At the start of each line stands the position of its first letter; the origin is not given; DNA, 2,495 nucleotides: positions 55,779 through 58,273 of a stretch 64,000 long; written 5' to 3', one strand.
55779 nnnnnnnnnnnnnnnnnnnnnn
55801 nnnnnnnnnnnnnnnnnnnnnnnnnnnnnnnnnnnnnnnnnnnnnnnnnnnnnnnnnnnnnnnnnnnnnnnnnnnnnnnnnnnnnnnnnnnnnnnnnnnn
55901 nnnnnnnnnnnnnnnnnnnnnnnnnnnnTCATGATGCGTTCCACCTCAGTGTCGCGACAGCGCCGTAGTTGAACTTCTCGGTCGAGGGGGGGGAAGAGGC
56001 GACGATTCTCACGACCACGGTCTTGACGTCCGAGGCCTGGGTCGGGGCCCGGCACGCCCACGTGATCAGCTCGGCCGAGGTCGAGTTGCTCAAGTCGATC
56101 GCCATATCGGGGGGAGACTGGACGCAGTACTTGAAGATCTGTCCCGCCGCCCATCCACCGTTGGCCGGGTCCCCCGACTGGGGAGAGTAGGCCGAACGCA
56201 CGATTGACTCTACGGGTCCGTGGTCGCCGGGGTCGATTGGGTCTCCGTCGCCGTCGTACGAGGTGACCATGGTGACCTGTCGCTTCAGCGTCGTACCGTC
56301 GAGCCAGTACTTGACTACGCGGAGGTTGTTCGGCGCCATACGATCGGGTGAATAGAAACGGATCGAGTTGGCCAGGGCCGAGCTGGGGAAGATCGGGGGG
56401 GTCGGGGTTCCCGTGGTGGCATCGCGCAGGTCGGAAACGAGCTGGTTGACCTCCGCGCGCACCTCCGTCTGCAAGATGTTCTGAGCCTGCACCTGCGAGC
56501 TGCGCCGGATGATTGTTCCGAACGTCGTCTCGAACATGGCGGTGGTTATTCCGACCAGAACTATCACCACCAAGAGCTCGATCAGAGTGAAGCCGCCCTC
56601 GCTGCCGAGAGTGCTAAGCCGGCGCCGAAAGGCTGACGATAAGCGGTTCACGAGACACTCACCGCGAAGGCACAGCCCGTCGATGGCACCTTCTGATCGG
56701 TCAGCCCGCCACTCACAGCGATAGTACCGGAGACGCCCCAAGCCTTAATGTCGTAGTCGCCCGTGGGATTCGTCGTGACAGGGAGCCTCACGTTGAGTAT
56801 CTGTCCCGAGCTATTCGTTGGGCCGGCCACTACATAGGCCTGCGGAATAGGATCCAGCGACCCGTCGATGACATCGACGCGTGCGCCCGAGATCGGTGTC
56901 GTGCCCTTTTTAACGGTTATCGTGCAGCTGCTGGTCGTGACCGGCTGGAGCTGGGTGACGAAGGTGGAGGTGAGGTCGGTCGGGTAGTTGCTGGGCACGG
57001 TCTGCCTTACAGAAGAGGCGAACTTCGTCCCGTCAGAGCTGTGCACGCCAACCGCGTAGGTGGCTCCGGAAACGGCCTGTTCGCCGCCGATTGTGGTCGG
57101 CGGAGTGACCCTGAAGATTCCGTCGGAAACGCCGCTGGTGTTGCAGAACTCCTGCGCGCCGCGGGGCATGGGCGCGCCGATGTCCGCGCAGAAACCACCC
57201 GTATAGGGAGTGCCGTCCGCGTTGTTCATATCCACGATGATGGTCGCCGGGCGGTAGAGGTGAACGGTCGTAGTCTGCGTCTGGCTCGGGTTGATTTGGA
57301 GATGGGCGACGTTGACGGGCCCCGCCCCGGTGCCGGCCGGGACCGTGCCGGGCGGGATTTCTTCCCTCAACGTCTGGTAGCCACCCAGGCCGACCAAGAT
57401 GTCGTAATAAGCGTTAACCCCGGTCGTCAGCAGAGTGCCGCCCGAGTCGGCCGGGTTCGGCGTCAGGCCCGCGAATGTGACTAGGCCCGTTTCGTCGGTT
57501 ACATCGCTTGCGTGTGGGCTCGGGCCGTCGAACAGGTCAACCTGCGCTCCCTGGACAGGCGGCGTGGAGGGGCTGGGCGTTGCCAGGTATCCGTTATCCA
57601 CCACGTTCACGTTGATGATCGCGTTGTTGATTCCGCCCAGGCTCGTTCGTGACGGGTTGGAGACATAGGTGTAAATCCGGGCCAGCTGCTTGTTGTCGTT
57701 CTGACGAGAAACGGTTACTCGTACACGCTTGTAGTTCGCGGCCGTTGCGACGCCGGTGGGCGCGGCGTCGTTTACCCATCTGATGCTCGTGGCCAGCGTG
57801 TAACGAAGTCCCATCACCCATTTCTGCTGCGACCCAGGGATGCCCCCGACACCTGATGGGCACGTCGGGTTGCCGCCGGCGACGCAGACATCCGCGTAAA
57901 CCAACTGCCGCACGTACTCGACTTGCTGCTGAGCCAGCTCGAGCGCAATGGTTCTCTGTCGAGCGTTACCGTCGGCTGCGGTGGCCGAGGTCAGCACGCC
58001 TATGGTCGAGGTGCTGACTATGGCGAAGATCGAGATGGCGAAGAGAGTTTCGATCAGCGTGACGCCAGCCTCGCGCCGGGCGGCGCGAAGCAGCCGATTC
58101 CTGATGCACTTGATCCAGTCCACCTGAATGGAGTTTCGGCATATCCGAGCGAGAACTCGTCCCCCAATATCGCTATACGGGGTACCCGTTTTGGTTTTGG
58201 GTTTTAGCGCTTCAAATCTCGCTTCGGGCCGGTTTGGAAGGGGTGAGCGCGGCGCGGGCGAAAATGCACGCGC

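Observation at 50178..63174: Non-canonical type IV pilus-like locus lacking pilC, pilMNO and a small major pilin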

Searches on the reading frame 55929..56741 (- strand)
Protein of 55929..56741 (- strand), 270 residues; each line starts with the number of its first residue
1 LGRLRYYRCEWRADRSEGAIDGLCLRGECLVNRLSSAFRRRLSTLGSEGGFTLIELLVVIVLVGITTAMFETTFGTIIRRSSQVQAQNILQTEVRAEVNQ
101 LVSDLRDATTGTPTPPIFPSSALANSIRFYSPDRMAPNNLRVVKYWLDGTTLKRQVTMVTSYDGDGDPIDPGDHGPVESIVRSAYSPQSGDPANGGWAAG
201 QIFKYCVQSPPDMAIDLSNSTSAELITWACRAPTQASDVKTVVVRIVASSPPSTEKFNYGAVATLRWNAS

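Call 4: search_protein_families(library=pfam, proteins=[window:55929-56741:-], max_evalue=0.01)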
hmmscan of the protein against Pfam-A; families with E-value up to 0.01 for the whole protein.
window:55929-56741:- (270 aa): 1 family
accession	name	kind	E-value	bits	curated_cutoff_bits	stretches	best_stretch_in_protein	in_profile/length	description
PF07963.17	N_methyl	-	3.6e-05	23.6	21.2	1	48-69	4-25/27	Prokaryotic N-terminal methylation motif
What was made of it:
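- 55929..56651 (-): GspH/J- or PilW-like minor pilin (240 aa from the GTG at 56651). N_methyl at 23.6 bits against 21.2 (call 4).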

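Call 46: search_protein_families(library=ncbifam, proteins=[window:55929-56741:-], max_evalue=0.05)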
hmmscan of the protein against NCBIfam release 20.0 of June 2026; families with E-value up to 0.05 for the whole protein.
window:55929-56741:- (270 aa): 9 families
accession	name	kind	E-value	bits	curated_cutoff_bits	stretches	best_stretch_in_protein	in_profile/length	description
TIGR01708.2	typeII_sec_gspH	equivalog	1.3e-07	31.7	80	1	49-88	2-42/169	type II secretion system minor pseudopilin GspH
TIGR02532.1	IV_pilin_GFxxxE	domain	7e-05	22.5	16.3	1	50-68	3-21/24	prepilin-type N-terminal cleavage/methylation domain-containing protein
NF041002.1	pilin_ComGF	equivalog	0.0013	19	80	1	49-109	2-60/139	competence type IV pilus minor pilin ComGF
NF041775.1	typeIV_PilA_Myxo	equivalog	0.0014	18.7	400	1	49-92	11-54/214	type IV pilin protein PilA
TIGR01710.1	typeII_sec_gspG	equivalog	0.0017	18.4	88.85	1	50-77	2-29/134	type II secretion system major pseudopilin GspG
TIGR02596.1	TIGR02596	subfamily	0.0053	16.9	70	1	51-91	1-41/196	Verru_Chthon cassette protein D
NF007800.0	PRK10506.1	equivalog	0.0098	15.7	158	1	47-69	7-29/163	prepilin peptidase-dependent protein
NF007862.0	PRK10574.1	equivalog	0.011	15.9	138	1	49-83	5-39/145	prepilin peptidase-dependent pilin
NF038304.1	EPS_HpsC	equivalog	0.014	15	200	1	43-108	15-80/318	hormogonium polysaccharide secretion pseudopilin HpsC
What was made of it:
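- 55929..56651 (-): IV_pilin_GFxxxE at 22.5 bits against 16.3; the GspH-like N-terminus is below cut-off (call 46).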

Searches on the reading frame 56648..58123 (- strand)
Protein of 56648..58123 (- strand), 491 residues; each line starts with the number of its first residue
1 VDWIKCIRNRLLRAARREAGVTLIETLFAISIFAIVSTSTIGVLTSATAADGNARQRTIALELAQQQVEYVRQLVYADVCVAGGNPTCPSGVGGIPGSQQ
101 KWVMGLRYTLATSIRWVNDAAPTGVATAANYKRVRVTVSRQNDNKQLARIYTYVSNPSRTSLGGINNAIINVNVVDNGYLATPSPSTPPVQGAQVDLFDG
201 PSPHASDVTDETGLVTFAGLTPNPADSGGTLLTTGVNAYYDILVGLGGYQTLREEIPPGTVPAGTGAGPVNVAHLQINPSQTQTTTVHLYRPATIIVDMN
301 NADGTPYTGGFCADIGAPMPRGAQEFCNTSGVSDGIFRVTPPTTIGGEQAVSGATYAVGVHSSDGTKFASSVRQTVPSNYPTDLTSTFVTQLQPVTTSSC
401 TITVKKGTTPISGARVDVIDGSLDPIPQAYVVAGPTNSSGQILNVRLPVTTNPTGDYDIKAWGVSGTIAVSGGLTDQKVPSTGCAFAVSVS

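Call 4: search_protein_families(library=pfam, proteins=[window:56648-58123:-], max_evalue=0.01)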
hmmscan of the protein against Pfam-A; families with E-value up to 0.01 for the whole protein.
window:56648-58123:- (491 aa): 1 family
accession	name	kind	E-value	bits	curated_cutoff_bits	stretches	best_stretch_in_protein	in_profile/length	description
PF07963.17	N_methyl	-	6.2e-05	22.8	21.2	1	16-39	2-25/27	Prokaryotic N-terminal methylation motif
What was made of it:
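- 56648..58123 (-): PilV/GspI-like modular minor pilin (491 aa) with Ig-like (prealbumin-type) C-terminal domains. N_methyl at 22.8 bits against 21.2 (call 4).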

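Call 34: search_solved_structures(query=window:56648-58123:-, max_evalue=1)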
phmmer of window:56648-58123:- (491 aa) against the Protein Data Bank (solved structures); distinct sequences matched with E-value up to 1: 1.
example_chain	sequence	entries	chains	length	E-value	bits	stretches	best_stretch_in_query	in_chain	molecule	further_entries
3o08_A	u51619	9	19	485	0.49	12.4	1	189-260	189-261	Hexokinase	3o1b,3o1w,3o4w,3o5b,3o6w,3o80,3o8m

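Call 46: search_protein_families(library=ncbifam, proteins=[window:56648-58123:-], max_evalue=0.05)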
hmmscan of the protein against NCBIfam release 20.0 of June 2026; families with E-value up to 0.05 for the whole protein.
window:56648-58123:- (491 aa): 5 families
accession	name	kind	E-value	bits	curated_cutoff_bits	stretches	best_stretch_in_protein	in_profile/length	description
NF041013.1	T4P_ComGE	equivalog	6.1e-07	29.4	49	1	20-73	5-59/83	competence type IV pilus minor pilin ComGE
TIGR01707.1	gspI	equivalog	6.3e-06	26.6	44.35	1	20-72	1-53/101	type II secretion system minor pseudopilin GspI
TIGR02523.1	type_IV_pilV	equivalog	0.00033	21.1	52.2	1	19-73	2-56/139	type IV pilus modification protein PilV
TIGR01711.1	gspJ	equivalog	0.00042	20.2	64.85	1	19-63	1-45/192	type II secretion system minor pseudopilin GspJ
TIGR02532.1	IV_pilin_GFxxxE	domain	0.014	15.2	16.3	1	19-38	2-21/24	prepilin-type N-terminal cleavage/methylation domain-containing protein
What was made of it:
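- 56648..58123 (-): ComGE, GspI and PilV-type N-terminus, below cut-offs (call 46).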

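Call 87: search_protein_families(library=pfam, alignment_id=A6, max_evalue=0.1)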
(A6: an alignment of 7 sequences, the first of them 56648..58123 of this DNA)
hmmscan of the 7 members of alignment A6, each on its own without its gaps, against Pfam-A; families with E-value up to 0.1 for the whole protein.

A. member 1, window:56648-58123:- (491 aa): 1 family
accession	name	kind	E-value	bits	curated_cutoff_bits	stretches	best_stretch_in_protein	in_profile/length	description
PF07963.17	N_methyl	-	6.2e-05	22.8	21.2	1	16-39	2-25/27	Prokaryotic N-terminal methylation motif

B. families by the number of members that match (of 7 scanned): 8 families
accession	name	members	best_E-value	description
PF07963.17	N_methyl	7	6.4e-06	Prokaryotic N-terminal methylation motif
PF13620.12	CarboxypepD_reg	5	1.3e-05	Carboxypeptidase regulatory-like domain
PF17802.7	SpaA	2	0.021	Prealbumin-like fold domain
PF11974.14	bMG3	1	0.0013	Bacterial alpha-2-macroglobulin MG3 domain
PF10670.15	DUF4198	1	0.03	Domain of unknown function (DUF4198)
PF12985.13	DUF3869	1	0.053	Domain of unknown function (DUF3869)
PF24025.1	Ig_DR_A0283-like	1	0.07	DR_A0283-like, Ig-like domain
PF17789.7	MG4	1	0.09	Macroglobulin domain MG4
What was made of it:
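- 56648..58123 (-): CarboxypepD_reg matches 5 of 7 orthologues (best E 1.3e-5) and SpaA matches 2 of 7 (call 87).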
